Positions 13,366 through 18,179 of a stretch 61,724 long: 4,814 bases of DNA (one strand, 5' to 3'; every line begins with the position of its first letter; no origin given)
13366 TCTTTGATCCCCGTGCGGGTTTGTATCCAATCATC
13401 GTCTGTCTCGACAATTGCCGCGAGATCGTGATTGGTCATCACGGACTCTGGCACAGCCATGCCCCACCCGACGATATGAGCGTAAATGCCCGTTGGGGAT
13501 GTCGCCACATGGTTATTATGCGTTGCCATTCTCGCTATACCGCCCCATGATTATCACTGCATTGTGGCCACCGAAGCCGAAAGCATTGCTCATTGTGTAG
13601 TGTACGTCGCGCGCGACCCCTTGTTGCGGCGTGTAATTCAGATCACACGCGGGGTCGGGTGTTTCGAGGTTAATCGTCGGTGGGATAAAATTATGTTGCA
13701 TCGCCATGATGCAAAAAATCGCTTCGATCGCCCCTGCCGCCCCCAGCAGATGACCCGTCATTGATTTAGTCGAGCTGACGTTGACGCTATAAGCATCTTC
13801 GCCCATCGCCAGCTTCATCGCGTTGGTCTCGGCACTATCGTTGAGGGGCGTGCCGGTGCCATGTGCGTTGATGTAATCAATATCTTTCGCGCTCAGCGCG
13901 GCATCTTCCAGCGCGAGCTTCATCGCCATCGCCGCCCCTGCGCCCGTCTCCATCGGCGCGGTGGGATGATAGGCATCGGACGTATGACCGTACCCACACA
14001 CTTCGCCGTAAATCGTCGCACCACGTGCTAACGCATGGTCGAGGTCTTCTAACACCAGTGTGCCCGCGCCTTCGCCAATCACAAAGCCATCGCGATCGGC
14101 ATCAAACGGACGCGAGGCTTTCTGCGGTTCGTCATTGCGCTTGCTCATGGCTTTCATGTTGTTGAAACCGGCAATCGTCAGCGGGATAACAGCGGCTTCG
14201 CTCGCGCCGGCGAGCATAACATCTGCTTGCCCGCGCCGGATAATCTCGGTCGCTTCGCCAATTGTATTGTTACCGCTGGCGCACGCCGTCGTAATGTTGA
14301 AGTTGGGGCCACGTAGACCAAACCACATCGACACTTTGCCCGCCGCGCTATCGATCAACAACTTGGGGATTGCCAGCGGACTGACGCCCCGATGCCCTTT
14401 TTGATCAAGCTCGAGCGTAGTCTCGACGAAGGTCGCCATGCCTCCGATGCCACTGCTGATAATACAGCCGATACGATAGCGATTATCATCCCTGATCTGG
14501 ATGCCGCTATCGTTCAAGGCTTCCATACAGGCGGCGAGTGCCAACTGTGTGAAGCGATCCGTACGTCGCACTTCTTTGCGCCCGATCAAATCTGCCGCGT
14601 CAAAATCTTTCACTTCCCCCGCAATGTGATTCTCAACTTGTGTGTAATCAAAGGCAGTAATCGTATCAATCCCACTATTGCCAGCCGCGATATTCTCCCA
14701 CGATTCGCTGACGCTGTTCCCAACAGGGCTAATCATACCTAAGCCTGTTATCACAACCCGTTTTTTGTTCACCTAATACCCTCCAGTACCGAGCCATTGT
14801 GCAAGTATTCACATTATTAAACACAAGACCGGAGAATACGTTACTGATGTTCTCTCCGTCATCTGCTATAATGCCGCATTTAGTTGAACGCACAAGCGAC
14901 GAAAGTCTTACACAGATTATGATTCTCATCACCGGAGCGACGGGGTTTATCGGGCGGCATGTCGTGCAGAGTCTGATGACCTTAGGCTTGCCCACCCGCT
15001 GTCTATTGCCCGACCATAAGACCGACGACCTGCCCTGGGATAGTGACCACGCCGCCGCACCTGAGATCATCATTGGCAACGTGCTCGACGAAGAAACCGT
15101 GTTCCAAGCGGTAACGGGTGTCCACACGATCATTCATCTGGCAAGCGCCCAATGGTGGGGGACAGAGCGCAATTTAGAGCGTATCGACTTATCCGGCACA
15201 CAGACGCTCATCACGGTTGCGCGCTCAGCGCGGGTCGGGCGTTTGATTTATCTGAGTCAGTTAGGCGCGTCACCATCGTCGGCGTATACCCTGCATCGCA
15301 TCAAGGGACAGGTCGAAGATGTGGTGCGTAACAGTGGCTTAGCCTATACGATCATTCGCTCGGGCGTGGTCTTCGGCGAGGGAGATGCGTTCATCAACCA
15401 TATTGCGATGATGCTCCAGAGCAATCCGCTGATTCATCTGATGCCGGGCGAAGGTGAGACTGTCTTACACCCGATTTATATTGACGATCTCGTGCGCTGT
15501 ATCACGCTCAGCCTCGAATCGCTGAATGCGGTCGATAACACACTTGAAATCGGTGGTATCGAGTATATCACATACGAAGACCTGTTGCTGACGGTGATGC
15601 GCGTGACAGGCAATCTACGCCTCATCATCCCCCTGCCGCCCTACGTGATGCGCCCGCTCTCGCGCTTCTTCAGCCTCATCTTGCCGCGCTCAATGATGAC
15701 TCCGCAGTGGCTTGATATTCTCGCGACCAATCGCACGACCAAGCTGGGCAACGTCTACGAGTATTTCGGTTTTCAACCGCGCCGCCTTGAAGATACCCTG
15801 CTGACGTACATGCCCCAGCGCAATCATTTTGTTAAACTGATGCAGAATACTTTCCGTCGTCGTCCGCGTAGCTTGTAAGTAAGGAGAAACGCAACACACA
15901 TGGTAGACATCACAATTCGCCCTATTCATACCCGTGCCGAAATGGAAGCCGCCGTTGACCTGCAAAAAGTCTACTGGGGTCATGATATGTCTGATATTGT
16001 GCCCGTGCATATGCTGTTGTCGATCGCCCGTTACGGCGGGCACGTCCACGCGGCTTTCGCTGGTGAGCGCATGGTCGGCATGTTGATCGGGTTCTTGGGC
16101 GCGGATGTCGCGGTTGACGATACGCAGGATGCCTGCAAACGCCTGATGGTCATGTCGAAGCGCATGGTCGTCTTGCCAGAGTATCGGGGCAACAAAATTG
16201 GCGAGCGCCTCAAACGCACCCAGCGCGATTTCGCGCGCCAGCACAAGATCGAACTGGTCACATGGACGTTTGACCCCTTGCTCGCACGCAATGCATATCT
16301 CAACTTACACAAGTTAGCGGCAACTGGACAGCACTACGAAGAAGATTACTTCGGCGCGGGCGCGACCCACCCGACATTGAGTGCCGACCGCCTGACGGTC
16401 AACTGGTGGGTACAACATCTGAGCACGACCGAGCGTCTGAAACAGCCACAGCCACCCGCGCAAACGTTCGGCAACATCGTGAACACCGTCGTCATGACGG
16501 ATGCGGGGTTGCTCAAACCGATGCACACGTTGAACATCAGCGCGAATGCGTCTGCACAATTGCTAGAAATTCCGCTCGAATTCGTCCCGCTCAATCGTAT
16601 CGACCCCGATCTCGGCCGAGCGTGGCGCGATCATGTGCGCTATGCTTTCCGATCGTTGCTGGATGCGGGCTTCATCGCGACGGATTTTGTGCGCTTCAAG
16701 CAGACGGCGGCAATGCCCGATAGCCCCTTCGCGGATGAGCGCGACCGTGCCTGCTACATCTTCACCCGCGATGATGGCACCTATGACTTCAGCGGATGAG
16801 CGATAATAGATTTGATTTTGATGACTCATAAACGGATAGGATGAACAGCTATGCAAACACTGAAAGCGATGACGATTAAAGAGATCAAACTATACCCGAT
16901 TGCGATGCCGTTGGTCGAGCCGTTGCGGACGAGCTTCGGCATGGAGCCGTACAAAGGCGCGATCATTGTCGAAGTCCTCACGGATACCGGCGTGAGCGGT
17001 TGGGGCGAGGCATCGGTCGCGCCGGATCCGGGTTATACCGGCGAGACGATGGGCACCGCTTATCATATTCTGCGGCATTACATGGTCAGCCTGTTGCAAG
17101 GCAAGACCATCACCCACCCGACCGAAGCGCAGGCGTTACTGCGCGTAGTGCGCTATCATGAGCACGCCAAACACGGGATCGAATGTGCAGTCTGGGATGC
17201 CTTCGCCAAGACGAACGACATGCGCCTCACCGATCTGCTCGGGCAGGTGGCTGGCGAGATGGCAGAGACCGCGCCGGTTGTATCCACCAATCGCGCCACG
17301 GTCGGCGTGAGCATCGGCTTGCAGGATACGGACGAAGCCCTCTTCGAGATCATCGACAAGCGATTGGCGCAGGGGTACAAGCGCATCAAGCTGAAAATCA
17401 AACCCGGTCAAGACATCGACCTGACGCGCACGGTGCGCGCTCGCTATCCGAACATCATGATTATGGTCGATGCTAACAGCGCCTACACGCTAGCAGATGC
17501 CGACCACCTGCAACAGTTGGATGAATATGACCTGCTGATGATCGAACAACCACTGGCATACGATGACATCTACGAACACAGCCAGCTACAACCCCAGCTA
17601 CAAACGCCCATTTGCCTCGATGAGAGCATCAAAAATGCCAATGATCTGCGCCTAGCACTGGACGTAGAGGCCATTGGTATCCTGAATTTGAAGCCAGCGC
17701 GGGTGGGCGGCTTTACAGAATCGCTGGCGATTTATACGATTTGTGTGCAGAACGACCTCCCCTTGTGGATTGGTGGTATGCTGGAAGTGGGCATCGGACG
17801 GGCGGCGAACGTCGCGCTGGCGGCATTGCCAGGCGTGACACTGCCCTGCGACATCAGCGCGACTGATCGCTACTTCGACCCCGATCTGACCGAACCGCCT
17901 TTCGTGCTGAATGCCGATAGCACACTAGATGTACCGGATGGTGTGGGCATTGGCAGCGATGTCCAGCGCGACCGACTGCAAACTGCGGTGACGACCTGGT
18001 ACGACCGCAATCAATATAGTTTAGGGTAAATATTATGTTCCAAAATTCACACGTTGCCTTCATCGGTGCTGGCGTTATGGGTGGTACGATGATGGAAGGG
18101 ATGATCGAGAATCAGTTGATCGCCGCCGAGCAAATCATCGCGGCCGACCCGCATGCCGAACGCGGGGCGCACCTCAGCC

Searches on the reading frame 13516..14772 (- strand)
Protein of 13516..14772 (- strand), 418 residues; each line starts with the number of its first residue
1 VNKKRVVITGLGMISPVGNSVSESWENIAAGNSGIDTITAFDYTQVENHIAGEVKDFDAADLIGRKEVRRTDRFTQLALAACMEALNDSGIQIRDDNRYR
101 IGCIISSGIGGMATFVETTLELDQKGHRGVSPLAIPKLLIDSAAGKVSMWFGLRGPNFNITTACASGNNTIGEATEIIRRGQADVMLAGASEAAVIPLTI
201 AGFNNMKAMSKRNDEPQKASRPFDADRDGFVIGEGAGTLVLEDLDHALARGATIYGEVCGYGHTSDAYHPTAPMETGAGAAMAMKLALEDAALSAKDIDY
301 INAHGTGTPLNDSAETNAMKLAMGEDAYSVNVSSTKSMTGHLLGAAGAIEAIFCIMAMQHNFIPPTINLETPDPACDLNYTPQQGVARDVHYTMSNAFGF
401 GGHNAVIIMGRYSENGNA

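Call 72: search_protein_families(library=pfam, proteins=[window:13516-14772:-], max_evalue=0.00001)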
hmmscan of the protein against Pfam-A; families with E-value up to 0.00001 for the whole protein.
window:13516-14772:- (418 aa): 2 families
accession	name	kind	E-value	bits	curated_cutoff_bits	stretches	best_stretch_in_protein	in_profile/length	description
PF00109.32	ketoacyl-synt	-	5.2e-59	200.3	20.8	1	4-247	2-252/252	Beta-ketoacyl synthase, N-terminal domain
PF02801.28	Ketoacyl-synt_C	-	4e-39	133.7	20.8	1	255-370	1-119/119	Beta-ketoacyl synthase, C-terminal domain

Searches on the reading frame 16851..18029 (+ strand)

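Call 72: search_protein_families(library=pfam, proteins=[window:16851-18029:+], max_evalue=0.00001)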
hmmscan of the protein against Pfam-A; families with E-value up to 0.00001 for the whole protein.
window:16851-18029:+ (392 aa): 2 families
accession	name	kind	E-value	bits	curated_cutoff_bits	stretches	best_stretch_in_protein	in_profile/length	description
PF13378.12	MR_MLE_C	-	1.1e-42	146.7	29.4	1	170-374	8-218/219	Enolase C-terminal domain-like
PF02746.21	MR_MLE_N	-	2.9e-14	53.7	22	1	18-131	10-117/117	Mandelate racemase / muconate lactonizing enzyme, N-terminal domain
